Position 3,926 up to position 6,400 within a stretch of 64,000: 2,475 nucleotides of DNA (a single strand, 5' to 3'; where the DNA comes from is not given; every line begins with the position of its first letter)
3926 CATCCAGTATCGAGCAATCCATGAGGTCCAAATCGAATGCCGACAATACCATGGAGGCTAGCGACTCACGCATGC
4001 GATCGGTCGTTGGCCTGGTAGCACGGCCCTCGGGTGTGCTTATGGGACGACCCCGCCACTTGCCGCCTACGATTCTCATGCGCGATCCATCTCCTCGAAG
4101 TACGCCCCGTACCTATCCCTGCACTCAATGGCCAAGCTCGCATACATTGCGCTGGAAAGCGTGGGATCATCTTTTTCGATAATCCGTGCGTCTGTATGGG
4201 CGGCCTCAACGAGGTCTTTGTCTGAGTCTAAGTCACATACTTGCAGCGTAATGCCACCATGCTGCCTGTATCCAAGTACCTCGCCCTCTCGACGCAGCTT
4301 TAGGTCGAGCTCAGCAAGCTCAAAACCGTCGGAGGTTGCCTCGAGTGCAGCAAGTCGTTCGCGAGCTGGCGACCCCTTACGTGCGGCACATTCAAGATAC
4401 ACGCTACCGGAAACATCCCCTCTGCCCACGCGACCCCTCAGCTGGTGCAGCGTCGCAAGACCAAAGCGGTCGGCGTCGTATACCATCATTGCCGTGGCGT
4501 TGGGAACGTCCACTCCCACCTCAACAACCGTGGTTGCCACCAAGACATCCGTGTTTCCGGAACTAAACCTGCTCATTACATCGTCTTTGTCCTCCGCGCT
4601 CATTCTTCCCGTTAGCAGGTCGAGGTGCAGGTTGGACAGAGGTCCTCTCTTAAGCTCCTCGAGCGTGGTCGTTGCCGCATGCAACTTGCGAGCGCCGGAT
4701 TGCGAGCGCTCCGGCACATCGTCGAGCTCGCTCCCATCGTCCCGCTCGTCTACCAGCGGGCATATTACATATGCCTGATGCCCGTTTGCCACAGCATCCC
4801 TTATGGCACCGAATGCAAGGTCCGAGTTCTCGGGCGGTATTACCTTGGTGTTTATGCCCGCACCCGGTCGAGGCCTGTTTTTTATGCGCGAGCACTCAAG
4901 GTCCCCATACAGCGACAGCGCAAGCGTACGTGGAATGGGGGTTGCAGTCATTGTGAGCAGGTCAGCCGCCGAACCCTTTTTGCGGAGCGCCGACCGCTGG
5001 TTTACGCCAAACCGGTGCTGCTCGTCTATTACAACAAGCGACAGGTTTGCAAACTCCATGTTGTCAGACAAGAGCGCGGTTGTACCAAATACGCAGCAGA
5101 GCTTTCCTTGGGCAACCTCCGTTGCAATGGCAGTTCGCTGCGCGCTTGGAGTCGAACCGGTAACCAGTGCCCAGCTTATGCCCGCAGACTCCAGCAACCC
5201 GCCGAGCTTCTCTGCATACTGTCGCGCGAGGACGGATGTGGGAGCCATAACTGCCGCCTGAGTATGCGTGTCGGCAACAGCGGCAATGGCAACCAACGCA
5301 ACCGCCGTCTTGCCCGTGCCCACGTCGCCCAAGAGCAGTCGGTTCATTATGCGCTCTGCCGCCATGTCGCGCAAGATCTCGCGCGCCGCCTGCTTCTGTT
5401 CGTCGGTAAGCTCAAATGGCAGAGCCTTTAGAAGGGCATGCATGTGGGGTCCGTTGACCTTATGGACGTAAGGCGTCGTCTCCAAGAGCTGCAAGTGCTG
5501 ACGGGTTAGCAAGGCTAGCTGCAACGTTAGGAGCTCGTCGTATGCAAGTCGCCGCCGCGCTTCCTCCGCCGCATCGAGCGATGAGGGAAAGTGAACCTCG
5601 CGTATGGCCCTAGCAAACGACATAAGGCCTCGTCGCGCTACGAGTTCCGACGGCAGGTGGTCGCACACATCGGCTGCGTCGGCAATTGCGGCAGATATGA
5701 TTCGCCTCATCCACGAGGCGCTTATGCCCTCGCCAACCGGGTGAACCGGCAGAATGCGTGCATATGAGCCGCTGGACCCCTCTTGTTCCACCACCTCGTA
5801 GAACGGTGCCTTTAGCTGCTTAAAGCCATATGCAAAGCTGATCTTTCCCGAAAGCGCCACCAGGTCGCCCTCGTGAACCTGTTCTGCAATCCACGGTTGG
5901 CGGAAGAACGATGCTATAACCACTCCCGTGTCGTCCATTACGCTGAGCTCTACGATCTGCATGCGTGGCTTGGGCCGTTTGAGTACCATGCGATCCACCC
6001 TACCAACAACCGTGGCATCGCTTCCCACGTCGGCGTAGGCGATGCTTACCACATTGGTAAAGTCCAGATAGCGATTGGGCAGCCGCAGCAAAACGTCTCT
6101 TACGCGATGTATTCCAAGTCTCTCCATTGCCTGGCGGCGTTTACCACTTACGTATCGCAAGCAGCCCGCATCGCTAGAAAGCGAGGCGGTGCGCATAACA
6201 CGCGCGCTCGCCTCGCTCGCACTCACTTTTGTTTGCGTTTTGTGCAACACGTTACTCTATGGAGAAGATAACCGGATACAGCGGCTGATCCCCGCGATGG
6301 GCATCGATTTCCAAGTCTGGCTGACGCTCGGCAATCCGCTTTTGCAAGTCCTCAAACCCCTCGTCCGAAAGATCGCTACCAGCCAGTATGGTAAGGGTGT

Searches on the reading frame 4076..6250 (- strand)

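Call 108: search_protein_families(library=pfam, proteins=[window:4076-6250:-], max_evalue=0.00001)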
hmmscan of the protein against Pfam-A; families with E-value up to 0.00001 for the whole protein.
window:4076-6250:- (724 aa): 6 families
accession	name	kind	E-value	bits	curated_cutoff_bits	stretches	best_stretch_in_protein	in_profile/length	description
PF00271.37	Helicase_C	-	2.9e-21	76.2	23.5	1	535-610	38-108/110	Helicase conserved C-terminal domain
PF00270.35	DEAD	-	3.5e-21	76.1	26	1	283-442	2-163/167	DEAD/DEAH box helicase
PF17191.10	RecG_wedge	-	7.8e-16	58.5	23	1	34-190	8-160/162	RecG wedge domain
PF04851.21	ResIII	-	1.8e-10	41.4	22.5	1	279-438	2-162/164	Type III restriction enzyme, res subunit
PF19833.4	RecG_dom3_C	-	1.7e-07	31.6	26.8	1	639-706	1-69/87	ATP-dependent DNA helicase RecG, domain 3, C-terminal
PF01336.31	tRNA_anti-codon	-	5.6e-06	26.6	27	0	80-153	2-74/75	OB-fold nucleic acid binding domain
